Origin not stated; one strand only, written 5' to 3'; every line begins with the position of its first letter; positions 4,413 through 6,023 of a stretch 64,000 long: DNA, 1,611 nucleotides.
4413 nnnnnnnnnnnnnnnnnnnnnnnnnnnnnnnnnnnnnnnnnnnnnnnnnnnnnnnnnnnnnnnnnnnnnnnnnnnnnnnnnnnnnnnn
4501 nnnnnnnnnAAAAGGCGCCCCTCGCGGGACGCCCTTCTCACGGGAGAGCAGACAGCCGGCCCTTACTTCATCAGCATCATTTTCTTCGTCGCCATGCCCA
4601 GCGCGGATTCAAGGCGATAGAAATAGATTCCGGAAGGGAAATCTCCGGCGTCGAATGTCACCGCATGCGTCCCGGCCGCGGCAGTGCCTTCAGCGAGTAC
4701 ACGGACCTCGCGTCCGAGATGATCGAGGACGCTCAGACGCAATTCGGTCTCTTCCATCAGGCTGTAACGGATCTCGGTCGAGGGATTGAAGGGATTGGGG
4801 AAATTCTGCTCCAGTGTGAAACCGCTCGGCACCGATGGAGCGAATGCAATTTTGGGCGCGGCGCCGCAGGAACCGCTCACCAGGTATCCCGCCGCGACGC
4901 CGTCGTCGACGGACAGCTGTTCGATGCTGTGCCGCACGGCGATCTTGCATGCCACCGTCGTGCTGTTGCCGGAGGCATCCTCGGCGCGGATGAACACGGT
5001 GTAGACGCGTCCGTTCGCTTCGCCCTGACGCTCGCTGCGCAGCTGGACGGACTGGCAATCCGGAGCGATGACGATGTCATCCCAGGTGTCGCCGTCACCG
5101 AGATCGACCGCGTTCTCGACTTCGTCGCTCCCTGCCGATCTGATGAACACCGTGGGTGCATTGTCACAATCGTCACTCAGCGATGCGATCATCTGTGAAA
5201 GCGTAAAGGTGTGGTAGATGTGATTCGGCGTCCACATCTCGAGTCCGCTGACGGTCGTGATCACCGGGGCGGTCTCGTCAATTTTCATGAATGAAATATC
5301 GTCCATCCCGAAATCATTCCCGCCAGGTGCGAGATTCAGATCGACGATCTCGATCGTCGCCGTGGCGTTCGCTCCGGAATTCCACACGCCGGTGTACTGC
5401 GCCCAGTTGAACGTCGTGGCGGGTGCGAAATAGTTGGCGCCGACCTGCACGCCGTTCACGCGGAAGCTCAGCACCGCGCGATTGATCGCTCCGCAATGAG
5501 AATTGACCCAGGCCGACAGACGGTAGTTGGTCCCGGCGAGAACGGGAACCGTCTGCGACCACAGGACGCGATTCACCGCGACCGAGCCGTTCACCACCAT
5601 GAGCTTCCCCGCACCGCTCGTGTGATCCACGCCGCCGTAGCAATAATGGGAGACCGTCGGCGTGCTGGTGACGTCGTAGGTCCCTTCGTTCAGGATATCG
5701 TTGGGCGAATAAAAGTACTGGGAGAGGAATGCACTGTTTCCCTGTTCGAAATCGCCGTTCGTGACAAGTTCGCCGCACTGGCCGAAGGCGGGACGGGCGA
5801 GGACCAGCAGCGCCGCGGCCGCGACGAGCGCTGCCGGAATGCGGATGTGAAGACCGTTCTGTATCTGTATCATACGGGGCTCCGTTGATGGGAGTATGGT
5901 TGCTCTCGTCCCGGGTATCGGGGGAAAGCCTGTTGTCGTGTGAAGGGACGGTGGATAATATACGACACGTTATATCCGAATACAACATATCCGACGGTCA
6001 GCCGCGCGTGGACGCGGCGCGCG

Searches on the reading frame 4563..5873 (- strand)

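Call 63: search_protein_families(library=pfam, proteins=[window:4563-5873:-], max_evalue=1)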
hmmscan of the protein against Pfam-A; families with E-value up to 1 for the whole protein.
window:4563-5873:- (436 aa): 3 families
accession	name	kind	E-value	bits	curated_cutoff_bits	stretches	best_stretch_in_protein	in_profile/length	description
PF18962.6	Por_Secre_tail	-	1.5e-07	32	27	1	358-433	2-74/75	Secretion system C-terminal sorting domain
PF13860.13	FlgD_ig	-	0.0095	16.3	27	1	376-419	23-71/79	FlgD Ig-like domain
PF02018.23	CBM_4_9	-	0.13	13.1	25.9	1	35-167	2-119/136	Carbohydrate binding domain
